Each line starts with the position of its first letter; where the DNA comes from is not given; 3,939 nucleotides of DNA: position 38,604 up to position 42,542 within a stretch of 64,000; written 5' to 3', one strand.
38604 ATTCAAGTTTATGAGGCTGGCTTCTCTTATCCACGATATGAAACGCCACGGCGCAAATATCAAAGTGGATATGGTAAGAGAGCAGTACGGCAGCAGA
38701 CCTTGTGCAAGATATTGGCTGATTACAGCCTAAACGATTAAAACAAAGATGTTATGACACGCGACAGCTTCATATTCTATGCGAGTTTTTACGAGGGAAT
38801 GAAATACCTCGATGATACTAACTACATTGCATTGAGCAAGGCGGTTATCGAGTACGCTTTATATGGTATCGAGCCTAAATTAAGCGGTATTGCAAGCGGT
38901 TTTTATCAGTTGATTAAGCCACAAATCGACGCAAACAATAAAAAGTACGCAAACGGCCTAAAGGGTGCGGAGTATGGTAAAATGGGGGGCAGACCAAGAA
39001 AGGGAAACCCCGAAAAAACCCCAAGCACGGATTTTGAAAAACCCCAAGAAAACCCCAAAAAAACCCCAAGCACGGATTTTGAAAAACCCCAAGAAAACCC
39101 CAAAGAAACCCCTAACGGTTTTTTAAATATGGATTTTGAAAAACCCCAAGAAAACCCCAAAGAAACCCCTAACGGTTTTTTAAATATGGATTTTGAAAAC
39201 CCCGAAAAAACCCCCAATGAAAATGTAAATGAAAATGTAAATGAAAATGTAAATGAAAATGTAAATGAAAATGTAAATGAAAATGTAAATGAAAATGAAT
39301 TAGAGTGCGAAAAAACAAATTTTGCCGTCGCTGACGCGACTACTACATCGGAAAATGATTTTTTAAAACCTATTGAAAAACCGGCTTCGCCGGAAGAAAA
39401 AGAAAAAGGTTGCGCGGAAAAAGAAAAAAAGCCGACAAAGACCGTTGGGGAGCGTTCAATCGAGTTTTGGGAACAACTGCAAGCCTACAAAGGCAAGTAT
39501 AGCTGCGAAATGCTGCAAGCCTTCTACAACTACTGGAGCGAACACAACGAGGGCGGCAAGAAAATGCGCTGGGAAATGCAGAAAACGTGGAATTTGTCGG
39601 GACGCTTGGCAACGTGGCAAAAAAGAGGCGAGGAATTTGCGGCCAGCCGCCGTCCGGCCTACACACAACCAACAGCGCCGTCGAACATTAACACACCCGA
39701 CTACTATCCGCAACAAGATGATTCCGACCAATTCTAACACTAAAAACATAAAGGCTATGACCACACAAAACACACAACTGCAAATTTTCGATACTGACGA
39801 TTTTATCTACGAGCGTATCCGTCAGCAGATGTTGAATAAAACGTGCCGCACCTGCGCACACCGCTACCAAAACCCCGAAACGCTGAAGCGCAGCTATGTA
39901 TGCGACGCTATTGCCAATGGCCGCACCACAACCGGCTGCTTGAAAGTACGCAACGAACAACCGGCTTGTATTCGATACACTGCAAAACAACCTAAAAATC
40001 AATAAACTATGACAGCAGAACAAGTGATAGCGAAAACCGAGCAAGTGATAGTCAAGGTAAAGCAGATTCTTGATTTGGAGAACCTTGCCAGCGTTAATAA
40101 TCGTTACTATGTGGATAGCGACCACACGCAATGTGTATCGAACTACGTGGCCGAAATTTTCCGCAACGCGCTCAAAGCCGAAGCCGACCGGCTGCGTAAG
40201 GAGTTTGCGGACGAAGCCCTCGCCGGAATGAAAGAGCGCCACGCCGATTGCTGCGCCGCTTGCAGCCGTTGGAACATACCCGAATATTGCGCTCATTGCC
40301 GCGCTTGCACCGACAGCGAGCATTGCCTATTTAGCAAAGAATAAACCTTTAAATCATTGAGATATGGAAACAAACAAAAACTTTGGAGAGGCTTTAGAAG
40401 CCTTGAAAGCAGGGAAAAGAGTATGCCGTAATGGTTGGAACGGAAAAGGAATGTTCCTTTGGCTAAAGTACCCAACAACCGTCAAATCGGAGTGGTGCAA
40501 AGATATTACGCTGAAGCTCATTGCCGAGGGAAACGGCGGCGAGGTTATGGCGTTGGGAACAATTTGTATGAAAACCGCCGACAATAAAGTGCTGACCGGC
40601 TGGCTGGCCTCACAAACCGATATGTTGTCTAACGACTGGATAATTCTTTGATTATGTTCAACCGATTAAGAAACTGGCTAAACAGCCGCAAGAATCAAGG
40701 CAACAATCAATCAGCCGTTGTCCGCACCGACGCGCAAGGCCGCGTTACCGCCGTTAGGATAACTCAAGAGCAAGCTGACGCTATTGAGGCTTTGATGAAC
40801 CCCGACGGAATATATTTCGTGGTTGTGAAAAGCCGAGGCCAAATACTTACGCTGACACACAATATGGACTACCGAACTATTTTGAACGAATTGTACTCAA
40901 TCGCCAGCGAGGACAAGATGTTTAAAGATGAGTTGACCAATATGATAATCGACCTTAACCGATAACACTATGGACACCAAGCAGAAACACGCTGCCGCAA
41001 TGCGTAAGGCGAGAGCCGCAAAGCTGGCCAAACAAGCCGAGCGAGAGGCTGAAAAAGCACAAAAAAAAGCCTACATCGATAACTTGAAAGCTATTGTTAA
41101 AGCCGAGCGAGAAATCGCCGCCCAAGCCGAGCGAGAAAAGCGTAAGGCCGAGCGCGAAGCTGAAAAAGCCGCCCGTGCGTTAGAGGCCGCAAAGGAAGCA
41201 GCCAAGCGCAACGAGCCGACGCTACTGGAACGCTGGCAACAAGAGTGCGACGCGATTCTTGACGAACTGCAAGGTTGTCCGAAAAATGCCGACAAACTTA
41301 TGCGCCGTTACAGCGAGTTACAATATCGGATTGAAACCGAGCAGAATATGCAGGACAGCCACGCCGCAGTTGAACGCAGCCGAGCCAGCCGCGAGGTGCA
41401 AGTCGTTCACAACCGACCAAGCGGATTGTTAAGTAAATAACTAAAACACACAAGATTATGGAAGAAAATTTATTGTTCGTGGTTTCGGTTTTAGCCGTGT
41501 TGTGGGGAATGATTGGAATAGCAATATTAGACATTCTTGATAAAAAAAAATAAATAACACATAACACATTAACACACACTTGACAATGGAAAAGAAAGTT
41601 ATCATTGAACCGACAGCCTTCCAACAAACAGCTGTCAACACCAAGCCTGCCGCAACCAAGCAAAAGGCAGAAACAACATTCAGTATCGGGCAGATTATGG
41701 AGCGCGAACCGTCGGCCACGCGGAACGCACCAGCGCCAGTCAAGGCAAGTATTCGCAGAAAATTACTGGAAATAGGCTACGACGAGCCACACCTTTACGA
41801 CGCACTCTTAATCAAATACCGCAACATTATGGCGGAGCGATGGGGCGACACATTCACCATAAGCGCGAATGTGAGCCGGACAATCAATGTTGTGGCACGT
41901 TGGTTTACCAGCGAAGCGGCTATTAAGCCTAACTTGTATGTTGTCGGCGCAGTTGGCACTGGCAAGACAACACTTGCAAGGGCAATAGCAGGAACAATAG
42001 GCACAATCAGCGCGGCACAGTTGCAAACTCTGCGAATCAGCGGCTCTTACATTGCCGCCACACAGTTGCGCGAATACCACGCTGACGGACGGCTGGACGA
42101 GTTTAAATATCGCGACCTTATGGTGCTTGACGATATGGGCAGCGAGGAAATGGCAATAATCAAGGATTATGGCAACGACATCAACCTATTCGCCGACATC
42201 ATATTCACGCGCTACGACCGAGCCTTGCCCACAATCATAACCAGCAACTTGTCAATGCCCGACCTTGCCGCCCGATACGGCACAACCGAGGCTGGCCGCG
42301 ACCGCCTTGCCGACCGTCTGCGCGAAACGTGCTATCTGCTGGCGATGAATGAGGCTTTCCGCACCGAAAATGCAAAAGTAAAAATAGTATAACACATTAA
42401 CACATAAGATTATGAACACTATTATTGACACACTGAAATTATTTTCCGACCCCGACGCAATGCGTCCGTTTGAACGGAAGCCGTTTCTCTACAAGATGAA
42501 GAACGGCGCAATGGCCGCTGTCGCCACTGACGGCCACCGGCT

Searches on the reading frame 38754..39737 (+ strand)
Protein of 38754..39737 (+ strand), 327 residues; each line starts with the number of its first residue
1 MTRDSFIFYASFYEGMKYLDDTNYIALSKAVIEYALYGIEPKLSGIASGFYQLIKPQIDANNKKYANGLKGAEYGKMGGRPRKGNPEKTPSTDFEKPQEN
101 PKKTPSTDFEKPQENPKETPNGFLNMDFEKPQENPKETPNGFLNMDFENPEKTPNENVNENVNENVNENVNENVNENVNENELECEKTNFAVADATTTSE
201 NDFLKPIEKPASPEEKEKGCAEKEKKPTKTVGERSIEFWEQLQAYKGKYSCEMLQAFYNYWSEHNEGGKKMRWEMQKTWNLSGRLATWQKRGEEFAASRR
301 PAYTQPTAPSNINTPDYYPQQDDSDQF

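Call 13: search_protein_families(library=pfam, proteins=[window:38754-39737:+], max_evalue=0.001)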
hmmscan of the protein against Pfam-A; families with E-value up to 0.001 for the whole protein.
window:38754-39737:+ (327 aa): 1 family
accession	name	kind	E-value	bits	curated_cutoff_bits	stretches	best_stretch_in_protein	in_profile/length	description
PF19808.4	DUF6291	-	1.4e-19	70.4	27.2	1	5-82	1-79/79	Family of unknown function (DUF6291)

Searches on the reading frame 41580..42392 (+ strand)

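Call 13: search_protein_families(library=pfam, proteins=[window:41580-42392:+], max_evalue=0.001)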
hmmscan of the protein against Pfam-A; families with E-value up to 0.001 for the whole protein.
window:41580-42392:+ (270 aa): 3 families
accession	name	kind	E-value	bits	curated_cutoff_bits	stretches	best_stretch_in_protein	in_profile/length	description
PF01695.23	IstB_IS21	-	5.7e-08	33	24.1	1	116-263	92-233/238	IstB-like ATP binding protein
PF00004.35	AAA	-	0.00012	22.9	21.2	1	120-159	2-35/131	ATPase family associated with various cellular activities (AAA)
PF02367.23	TsaE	-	0.00023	21.5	26.6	1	105-186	10-91/128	Threonylcarbamoyl adenosine biosynthesis protein TsaE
